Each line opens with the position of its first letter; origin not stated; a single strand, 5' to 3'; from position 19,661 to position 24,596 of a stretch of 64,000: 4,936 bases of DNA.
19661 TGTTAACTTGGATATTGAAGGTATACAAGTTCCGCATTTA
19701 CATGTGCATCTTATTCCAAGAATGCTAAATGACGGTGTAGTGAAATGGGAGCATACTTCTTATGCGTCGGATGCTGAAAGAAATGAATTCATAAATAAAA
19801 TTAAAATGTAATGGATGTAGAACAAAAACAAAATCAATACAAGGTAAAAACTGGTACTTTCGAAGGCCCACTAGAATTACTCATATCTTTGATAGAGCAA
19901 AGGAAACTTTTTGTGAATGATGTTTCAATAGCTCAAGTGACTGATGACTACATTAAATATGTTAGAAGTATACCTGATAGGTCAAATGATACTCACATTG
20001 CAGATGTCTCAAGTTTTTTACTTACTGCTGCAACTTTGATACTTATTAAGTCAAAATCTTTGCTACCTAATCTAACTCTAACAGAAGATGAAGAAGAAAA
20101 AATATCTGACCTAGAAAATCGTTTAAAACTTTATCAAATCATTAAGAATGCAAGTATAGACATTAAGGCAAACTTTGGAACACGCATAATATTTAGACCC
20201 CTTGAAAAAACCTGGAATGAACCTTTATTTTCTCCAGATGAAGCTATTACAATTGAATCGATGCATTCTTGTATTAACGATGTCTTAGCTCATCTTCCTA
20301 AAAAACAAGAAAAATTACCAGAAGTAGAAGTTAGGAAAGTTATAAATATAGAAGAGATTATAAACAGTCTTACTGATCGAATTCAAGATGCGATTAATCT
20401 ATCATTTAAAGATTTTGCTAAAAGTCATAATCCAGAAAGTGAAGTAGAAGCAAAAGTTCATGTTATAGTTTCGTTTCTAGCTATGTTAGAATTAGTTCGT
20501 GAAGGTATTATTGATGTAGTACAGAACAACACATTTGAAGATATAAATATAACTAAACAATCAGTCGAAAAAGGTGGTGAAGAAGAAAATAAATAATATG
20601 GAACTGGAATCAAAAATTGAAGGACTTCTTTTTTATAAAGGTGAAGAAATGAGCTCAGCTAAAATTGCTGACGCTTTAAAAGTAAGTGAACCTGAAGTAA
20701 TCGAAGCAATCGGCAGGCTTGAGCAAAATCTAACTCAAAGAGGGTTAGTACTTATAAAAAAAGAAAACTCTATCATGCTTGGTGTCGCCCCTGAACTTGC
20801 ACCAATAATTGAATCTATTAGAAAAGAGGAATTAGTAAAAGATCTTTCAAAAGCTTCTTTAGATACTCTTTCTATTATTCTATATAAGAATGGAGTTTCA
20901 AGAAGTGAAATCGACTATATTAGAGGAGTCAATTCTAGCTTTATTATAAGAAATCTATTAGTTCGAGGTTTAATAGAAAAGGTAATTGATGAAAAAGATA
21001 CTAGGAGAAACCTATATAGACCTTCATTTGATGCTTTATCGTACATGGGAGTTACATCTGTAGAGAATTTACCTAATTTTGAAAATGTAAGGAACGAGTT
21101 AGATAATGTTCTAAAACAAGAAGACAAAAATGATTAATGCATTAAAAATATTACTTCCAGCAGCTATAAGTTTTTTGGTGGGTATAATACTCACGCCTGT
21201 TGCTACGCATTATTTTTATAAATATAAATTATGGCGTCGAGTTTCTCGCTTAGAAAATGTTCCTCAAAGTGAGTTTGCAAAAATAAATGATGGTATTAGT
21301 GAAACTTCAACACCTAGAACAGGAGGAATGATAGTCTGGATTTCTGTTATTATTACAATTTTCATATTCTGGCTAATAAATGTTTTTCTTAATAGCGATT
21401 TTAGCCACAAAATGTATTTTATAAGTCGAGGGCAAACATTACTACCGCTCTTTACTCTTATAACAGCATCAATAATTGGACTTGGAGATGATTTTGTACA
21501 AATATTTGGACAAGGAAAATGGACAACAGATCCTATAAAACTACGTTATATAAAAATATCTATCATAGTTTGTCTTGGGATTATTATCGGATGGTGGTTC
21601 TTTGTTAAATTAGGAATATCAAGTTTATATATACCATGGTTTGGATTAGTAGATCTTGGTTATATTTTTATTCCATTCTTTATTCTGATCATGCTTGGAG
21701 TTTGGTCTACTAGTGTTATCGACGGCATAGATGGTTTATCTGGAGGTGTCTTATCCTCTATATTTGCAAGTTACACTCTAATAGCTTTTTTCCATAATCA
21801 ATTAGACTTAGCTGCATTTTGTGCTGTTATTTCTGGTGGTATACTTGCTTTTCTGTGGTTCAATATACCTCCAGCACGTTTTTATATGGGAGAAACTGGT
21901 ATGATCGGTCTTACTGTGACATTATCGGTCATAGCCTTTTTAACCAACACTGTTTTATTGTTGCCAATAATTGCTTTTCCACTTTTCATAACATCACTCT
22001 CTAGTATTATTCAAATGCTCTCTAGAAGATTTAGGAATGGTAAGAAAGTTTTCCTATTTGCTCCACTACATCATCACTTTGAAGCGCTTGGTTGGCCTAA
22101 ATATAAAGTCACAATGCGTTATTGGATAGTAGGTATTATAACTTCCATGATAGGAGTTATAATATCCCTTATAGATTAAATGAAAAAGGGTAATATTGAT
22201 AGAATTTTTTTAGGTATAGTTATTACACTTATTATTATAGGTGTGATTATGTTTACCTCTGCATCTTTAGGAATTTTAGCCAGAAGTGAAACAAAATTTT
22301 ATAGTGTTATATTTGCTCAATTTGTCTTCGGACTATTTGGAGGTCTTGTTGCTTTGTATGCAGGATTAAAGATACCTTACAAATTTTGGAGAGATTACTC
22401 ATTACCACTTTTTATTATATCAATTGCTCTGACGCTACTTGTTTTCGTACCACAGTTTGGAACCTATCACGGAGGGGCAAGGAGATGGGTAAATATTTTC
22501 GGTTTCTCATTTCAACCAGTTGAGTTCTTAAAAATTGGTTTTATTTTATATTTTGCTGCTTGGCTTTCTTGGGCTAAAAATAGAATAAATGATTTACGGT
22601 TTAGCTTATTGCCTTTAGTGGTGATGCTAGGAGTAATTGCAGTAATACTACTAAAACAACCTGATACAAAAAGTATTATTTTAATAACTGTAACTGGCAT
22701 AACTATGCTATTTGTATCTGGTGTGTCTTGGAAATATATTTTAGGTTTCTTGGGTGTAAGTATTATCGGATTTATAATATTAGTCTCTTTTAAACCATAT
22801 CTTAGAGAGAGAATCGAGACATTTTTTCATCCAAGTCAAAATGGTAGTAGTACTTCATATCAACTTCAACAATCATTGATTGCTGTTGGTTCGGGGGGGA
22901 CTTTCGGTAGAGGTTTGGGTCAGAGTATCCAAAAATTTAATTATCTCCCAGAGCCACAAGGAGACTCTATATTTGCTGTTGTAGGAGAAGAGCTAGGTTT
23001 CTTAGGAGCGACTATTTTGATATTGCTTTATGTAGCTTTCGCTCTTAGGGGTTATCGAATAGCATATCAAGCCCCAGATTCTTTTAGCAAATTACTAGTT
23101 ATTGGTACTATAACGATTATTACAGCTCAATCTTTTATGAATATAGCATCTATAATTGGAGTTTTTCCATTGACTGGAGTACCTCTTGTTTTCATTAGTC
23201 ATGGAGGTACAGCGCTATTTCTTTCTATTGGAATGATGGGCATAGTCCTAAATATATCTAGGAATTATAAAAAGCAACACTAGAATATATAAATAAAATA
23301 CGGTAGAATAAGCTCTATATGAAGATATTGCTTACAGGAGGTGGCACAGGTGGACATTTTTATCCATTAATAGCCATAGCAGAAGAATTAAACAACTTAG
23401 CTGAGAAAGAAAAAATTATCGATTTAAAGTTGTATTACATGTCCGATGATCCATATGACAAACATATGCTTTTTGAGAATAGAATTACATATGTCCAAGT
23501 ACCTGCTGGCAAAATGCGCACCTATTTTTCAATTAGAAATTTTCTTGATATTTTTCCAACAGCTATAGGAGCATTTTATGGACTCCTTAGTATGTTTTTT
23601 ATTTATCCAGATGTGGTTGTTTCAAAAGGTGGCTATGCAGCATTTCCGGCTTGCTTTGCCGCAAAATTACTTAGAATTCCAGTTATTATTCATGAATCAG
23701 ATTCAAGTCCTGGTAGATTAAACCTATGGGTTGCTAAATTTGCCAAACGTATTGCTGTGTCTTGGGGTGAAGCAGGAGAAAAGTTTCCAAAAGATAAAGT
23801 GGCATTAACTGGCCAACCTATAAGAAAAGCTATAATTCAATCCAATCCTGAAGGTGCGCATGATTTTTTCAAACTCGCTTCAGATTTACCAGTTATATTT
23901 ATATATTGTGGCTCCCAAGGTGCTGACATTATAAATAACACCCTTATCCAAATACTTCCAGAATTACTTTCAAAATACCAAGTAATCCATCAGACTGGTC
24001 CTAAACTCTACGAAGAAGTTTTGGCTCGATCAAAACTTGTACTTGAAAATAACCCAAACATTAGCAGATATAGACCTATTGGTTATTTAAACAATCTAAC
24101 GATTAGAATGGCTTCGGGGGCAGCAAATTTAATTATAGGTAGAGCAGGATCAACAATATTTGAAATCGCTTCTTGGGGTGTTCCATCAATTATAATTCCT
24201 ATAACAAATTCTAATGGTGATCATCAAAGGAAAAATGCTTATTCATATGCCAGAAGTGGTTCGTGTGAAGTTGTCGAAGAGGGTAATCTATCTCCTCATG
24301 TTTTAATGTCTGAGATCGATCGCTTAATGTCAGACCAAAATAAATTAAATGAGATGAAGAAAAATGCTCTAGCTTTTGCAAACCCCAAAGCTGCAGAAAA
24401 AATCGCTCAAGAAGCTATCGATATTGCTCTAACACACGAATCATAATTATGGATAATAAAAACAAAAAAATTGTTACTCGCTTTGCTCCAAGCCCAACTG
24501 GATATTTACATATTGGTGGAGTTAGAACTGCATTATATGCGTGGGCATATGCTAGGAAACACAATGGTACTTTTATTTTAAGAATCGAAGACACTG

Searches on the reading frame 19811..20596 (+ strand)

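Call 6: search_protein_families(library=pfam, proteins=[window:19811-20596:+])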
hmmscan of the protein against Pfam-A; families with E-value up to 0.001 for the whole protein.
window:19811-20596:+ (261 aa): 1 family
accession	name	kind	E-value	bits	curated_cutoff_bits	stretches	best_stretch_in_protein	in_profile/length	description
PF02616.19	SMC_ScpA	-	3.4e-18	66.9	24.6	1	27-248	1-230/232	Segregation and condensation protein ScpA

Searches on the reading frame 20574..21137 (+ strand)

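Call 6: search_protein_families(library=pfam, proteins=[window:20574-21137:+])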
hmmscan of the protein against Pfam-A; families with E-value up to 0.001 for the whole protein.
window:20574-21137:+ (187 aa): 3 families
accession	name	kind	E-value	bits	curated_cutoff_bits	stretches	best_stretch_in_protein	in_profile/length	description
PF04079.22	SMC_ScpB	-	3.1e-33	115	27.4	1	14-168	2-159/160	Segregation and condensation complex subunit ScpB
PF13463.12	HTH_27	-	6.8e-05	23.5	22.2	0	123-151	37-65/68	Winged helix DNA-binding domain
PF05396.16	Phage_T7_Capsid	-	9.8e-05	23.2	27.1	0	6-62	60-116/188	Phage T7 capsid assembly protein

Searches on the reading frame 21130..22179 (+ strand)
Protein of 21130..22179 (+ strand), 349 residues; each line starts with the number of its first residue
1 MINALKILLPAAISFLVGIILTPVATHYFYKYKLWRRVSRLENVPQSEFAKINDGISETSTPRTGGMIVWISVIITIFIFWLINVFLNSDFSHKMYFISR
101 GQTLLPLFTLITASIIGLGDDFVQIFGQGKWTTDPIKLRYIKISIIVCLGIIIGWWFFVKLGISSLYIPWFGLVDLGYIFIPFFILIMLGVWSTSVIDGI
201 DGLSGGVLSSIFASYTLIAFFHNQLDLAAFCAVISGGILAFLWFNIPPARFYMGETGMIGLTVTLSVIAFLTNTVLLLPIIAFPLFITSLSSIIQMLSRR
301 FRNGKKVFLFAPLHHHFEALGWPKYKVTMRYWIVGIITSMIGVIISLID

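Call 6: search_protein_families(library=pfam, proteins=[window:21130-22179:+])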
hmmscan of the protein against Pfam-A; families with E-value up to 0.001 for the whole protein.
window:21130-22179:+ (349 aa): 1 family
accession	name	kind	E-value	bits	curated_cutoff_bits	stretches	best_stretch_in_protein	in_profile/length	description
PF00953.26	Glycos_transf_4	-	6.9e-18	65.6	27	1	106-270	4-157/160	Glycosyl transferase family 4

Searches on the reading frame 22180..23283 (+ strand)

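Call 6: search_protein_families(library=pfam, proteins=[window:22180-23283:+])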
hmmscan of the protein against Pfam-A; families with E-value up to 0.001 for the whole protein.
window:22180-23283:+ (367 aa): 1 family
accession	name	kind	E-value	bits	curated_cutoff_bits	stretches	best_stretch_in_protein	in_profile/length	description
PF01098.24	FTSW_RODA_SPOVE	-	1.6e-92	310.7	26.4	1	10-364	4-355/356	Cell cycle protein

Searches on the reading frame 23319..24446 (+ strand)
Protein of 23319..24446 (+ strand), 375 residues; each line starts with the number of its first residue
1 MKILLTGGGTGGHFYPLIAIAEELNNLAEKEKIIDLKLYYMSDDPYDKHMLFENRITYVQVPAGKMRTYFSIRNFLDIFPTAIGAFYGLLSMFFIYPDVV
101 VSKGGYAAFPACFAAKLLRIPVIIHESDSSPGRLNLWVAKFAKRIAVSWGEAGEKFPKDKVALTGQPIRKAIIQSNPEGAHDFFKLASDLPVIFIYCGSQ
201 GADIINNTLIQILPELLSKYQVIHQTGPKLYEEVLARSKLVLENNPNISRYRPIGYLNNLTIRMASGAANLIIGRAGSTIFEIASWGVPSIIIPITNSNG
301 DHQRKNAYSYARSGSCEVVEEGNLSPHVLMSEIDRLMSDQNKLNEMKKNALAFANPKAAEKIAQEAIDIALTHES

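Call 6: search_protein_families(library=pfam, proteins=[window:23319-24446:+])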
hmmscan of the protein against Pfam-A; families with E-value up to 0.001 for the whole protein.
window:23319-24446:+ (375 aa): 3 families
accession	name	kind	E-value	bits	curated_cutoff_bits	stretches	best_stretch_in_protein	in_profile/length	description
PF04101.22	Glyco_tran_28_C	-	1.3e-31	110.3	22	1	192-361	1-165/166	Glycosyltransferase family 28 C-terminal domain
PF03033.26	Glyco_transf_28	-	1.5e-26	93.6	26.2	1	3-146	1-138/139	Glycosyltransferase family 28 N-terminal domain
PF02350.25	Epimerase_2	-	0.00015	21.2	30.6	1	206-364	200-344/347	UDP-N-acetylglucosamine 2-epimerase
